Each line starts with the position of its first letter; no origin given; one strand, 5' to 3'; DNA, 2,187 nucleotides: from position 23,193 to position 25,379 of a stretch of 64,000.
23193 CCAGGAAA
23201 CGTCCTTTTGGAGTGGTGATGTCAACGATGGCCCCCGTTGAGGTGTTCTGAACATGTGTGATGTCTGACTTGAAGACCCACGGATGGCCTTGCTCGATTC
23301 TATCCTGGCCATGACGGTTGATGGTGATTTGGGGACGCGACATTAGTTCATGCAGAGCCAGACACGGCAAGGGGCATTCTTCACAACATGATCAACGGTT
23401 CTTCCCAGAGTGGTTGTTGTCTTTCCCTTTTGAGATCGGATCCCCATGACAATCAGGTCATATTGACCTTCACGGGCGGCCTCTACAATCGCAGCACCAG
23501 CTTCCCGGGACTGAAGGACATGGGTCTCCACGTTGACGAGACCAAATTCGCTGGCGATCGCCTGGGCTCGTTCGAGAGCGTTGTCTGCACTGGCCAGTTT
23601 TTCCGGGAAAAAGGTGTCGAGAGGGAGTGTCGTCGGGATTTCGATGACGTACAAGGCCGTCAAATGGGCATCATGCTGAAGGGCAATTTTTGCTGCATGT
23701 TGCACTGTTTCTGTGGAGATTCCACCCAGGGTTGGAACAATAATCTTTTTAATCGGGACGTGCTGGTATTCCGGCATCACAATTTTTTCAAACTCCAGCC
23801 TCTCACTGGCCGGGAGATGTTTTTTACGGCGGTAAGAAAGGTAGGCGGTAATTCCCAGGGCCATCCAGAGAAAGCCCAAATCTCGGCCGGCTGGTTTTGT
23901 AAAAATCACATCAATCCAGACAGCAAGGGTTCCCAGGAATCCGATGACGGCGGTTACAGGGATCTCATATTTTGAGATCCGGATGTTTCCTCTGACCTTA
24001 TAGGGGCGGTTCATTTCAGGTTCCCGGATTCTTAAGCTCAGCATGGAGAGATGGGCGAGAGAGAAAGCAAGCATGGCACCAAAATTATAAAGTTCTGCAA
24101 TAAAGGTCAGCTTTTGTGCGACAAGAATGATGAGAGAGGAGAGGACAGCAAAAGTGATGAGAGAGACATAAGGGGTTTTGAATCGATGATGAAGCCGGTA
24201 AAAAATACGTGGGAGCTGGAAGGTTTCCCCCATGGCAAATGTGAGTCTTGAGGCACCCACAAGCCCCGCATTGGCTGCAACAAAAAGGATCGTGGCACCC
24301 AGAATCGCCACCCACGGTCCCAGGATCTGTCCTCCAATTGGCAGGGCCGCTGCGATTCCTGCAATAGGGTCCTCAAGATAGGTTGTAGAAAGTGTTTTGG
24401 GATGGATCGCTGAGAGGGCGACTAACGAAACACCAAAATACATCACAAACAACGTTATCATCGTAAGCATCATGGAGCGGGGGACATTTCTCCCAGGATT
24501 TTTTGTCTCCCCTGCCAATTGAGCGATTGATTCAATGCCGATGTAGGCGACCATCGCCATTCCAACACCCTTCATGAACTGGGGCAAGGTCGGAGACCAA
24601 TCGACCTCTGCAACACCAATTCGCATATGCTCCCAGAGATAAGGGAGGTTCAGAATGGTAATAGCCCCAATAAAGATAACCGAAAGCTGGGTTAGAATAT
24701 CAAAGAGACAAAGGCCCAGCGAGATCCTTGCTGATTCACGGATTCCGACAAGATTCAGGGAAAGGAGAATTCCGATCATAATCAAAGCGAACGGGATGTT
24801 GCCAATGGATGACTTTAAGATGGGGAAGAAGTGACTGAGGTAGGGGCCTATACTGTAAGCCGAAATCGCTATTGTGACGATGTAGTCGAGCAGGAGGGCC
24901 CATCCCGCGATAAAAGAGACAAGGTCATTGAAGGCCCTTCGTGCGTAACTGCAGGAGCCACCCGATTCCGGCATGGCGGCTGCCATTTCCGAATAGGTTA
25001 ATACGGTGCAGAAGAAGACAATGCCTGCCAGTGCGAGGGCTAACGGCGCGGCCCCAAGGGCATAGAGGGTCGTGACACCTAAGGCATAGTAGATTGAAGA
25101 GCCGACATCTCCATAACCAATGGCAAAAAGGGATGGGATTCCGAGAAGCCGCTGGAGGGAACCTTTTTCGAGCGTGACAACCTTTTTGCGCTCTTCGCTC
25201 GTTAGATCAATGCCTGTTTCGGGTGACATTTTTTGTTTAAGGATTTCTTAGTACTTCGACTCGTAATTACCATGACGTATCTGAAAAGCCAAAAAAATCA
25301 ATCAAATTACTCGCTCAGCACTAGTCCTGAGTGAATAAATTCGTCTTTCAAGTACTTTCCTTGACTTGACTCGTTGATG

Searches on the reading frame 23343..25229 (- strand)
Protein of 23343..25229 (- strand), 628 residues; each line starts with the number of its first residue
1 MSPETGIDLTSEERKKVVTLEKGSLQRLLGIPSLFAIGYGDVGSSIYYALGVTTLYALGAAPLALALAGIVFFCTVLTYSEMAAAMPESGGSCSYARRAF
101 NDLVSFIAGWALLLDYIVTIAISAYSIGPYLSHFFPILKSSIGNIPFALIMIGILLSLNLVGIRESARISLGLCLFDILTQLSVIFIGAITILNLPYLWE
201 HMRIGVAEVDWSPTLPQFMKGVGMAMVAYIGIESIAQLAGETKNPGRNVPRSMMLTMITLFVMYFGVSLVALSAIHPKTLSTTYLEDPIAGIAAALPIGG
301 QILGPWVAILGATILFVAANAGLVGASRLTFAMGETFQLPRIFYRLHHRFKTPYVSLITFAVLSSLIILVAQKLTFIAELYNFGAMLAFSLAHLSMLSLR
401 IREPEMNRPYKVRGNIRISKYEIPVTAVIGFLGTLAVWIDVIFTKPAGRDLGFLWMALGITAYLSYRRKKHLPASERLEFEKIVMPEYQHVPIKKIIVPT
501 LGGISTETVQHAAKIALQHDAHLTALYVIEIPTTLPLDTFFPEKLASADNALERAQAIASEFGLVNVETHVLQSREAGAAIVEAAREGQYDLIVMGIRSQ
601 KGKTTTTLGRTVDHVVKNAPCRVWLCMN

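Call 16: search_protein_families(library=pfam, proteins=[window:23343-25229:-], max_evalue=0.001)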
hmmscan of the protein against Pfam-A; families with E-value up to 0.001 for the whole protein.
window:23343-25229:- (628 aa): 3 families
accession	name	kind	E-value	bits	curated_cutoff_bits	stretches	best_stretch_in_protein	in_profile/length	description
PF13520.12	AA_permease_2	-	3.5e-50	171.6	27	1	29-460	1-422/427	Amino acid permease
PF00324.27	AA_permease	-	1.6e-33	116.6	24.6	1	44-442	13-418/470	Amino acid permease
PF00582.32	Usp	-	4.7e-21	76.3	24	1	493-625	2-139/141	Universal stress protein family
